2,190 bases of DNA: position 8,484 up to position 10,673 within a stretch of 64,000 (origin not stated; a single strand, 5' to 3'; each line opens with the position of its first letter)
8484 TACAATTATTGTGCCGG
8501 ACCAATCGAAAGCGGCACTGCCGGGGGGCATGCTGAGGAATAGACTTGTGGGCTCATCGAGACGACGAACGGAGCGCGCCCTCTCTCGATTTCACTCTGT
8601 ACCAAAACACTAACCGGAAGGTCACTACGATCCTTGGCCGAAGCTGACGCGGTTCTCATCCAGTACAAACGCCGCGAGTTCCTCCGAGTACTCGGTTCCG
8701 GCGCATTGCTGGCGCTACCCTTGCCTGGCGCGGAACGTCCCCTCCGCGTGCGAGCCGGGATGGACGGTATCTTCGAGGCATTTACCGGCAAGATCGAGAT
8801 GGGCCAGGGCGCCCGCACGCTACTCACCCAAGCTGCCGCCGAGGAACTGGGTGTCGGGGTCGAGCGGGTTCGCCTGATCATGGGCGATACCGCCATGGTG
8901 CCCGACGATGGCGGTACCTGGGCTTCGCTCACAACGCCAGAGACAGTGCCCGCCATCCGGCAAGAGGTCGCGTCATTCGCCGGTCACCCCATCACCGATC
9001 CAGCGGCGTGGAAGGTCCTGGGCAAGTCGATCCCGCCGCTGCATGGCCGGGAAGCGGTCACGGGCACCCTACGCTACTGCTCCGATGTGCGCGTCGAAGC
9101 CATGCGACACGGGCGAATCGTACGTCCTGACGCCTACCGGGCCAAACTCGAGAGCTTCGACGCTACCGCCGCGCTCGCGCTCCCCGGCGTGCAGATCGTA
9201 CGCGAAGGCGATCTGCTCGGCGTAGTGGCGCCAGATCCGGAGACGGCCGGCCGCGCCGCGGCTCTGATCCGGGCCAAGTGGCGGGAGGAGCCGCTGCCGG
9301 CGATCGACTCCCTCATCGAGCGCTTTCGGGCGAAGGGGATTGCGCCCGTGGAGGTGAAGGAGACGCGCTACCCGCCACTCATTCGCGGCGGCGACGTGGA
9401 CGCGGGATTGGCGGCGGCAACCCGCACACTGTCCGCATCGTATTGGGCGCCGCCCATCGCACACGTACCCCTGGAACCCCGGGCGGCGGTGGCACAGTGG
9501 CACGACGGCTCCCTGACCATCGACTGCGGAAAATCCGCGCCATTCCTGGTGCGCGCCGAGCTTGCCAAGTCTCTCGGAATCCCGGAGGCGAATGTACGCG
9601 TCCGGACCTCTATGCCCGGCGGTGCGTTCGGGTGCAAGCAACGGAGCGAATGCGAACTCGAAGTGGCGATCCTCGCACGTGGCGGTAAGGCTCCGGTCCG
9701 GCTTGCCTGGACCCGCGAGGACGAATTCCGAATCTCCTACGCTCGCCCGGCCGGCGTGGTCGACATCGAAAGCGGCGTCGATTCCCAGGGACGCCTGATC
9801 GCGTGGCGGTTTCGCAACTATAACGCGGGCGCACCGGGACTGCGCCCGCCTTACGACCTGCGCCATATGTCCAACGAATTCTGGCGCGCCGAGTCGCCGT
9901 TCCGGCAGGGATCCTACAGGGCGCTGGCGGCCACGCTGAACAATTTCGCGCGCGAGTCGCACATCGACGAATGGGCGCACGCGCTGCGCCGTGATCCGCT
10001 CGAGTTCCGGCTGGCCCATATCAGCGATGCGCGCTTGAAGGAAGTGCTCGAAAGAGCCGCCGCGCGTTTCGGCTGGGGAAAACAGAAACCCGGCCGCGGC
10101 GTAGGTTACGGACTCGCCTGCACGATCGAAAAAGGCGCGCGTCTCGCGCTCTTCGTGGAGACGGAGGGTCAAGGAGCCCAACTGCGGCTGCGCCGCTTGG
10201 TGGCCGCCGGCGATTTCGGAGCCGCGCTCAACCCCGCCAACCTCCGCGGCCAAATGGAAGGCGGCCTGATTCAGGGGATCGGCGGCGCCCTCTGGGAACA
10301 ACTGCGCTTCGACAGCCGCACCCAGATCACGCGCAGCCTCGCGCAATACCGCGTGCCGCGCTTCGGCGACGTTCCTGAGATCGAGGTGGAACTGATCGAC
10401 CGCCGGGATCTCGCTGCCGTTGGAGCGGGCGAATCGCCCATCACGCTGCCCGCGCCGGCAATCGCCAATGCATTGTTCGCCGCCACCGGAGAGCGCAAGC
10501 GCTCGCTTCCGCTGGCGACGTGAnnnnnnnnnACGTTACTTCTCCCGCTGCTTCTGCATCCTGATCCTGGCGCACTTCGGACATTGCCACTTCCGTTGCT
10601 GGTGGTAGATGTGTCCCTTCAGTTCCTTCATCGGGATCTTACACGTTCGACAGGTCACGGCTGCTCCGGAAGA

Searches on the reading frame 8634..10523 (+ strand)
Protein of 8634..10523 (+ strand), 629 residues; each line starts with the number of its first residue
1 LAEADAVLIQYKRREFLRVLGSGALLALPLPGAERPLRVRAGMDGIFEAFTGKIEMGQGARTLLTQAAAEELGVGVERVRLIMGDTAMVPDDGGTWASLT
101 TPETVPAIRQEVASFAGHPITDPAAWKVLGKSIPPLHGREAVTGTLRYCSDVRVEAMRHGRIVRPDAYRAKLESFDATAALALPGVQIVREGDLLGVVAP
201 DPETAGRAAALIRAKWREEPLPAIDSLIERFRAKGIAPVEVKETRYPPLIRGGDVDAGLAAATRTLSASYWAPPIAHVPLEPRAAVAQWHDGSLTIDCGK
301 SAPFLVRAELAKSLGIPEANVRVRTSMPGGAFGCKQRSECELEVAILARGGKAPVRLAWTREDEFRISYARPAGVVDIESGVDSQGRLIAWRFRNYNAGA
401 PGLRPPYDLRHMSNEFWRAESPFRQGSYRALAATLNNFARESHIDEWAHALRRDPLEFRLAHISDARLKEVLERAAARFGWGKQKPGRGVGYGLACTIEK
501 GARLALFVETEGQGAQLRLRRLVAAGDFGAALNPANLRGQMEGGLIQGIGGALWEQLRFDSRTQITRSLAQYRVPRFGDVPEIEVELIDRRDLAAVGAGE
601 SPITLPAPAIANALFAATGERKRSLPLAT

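Call 68: search_protein_families(library=pfam, proteins=[window:8634-10523:+], max_evalue=0.00001)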
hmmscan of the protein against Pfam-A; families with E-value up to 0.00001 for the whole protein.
window:8634-10523:+ (629 aa): 3 families
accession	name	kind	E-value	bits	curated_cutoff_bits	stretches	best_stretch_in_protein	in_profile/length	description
PF20256.3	MoCoBD_2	-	2.9e-37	129.1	27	2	507-581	208-283/283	Molybdopterin cofactor-binding domain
PF02738.23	MoCoBD_1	-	7.4e-37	127.2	27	1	250-460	13-241/244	Molybdopterin cofactor-binding domain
PF01315.27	Ald_Xan_dh_C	-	2.9e-08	34.4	31.3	0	143-189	1-47/110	Aldehyde oxidase and xanthine dehydrogenase, a/b hammerhead domain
